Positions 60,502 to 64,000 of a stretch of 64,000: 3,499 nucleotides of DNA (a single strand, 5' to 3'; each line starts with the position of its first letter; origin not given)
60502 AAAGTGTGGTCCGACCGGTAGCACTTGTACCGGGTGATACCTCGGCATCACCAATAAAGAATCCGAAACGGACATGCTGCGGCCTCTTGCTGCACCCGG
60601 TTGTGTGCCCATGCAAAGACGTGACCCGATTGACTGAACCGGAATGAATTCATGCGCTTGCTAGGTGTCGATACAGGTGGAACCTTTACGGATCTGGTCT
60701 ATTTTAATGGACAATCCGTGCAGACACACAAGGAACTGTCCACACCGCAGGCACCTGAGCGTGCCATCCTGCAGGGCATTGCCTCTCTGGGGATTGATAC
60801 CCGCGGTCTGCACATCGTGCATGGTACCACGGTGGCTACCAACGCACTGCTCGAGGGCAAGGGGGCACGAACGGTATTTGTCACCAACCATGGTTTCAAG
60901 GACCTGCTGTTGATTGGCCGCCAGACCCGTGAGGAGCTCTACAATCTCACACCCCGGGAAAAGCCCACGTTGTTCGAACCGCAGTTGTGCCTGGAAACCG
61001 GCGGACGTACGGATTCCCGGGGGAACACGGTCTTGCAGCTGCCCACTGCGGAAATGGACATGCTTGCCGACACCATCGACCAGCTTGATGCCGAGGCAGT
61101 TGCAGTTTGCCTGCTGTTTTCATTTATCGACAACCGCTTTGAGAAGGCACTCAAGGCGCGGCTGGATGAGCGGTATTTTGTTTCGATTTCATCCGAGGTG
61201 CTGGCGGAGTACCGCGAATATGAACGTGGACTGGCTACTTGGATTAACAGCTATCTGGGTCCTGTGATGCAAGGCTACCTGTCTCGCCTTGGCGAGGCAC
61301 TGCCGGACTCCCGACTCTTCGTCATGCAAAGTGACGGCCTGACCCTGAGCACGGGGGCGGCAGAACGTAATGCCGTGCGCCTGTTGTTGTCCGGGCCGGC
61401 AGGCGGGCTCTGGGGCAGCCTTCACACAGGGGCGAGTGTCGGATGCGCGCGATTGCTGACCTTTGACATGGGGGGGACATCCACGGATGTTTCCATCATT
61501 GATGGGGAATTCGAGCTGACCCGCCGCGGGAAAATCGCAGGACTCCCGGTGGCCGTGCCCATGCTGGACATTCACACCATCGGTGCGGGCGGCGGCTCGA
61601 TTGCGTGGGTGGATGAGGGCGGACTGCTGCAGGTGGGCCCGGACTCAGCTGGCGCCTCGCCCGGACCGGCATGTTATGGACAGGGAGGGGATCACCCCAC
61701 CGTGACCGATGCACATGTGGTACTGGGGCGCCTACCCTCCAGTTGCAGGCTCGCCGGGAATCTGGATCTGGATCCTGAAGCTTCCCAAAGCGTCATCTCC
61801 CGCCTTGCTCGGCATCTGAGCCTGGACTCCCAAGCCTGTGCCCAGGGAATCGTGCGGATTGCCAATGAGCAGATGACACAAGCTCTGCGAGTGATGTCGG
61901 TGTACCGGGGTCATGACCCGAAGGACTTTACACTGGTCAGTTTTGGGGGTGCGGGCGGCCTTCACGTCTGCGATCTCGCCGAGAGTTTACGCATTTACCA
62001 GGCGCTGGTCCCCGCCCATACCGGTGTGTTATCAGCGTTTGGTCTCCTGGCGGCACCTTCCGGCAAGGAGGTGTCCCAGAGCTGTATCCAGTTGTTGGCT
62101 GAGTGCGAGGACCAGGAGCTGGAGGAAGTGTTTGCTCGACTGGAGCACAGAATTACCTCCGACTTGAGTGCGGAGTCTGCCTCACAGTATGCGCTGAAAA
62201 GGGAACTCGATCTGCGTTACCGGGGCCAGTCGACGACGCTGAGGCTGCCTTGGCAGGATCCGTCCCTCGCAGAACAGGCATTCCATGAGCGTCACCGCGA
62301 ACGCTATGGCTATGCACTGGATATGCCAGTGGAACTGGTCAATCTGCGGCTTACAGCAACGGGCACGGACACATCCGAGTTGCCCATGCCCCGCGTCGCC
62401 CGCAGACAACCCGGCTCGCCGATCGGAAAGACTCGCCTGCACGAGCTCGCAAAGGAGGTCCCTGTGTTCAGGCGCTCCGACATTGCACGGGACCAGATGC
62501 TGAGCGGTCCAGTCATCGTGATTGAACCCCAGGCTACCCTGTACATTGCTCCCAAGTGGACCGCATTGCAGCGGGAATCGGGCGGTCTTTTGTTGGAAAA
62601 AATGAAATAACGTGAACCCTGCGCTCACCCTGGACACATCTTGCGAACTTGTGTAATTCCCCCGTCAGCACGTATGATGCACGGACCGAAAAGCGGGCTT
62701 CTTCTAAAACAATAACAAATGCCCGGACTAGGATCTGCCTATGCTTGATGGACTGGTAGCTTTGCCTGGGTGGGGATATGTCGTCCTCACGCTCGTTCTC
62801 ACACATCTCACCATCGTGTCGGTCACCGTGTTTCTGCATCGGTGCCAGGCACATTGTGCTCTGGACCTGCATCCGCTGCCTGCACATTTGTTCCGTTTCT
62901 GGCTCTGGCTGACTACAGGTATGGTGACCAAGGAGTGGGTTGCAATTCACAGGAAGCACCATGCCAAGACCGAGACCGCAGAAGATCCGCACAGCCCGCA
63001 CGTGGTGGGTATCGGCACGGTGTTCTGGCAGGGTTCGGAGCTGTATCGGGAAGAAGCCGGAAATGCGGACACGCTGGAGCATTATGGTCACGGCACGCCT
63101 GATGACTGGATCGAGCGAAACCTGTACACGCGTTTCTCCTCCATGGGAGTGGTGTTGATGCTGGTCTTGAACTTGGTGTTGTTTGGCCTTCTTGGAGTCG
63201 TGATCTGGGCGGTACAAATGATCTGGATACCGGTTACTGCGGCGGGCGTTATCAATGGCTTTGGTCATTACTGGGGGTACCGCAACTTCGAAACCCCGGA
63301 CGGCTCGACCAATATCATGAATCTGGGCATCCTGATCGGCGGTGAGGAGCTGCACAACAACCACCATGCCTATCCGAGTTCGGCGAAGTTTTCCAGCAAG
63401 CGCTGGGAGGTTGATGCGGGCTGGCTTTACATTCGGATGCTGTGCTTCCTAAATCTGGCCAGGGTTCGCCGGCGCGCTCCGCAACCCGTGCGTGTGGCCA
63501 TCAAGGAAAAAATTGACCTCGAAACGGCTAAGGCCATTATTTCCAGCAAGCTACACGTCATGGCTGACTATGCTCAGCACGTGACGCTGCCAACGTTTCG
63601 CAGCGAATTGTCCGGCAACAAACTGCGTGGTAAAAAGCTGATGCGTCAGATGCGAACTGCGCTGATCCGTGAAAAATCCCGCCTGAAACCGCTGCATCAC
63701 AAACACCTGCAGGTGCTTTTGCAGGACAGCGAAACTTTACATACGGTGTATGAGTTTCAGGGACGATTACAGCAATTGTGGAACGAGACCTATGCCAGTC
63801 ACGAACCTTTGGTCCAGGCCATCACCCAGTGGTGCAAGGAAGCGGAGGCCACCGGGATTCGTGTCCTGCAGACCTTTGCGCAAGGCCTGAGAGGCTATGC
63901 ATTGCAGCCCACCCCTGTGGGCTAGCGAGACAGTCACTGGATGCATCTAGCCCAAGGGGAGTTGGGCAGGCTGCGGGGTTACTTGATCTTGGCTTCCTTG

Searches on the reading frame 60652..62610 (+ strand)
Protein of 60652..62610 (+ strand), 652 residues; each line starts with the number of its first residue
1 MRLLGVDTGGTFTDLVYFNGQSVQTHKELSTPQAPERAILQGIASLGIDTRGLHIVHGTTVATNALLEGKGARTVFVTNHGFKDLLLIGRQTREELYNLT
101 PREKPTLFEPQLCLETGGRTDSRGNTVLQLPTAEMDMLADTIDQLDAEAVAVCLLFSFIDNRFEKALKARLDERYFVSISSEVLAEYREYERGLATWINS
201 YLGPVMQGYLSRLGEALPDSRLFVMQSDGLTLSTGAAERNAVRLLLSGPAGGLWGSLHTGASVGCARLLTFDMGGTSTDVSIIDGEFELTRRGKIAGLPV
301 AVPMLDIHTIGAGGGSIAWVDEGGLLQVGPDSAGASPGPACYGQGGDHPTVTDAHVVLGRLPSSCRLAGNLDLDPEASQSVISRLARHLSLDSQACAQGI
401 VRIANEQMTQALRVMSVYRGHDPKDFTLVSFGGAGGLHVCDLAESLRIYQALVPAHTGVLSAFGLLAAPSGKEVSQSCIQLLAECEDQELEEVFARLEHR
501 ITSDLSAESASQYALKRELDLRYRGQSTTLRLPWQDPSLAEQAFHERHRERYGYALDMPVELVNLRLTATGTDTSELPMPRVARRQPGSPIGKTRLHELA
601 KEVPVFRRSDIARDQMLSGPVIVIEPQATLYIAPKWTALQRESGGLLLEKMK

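Call 28: search_protein_families(library=pfam, proteins=[window:60652-62610:+], max_evalue=0.00001)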
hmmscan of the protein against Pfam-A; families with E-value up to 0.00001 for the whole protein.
window:60652-62610:+ (652 aa): 2 families
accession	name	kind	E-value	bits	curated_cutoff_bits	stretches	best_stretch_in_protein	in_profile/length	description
PF01968.24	Hydantoinase_A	-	8.6e-88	294.8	22.9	1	192-469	1-286/291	Hydantoinase/oxoprolinase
PF05378.19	Hydant_A_N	-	4.4e-39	134.5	25.2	1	4-172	2-173/176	Hydantoinase/oxoprolinase N-terminal region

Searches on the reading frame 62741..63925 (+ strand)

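Call 28: search_protein_families(library=pfam, proteins=[window:62741-63925:+], max_evalue=0.00001)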
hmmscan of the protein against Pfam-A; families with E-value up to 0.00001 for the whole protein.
window:62741-63925:+ (394 aa): 2 families
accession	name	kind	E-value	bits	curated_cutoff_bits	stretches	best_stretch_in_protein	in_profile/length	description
PF00487.30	FA_desaturase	-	5.9e-14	52.9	29.7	1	9-213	1-225/253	Fatty acid desaturase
PF01610.23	DDE_Tnp_ISL3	-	1.3e-09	38.7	23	1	267-385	80-195/240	Transposase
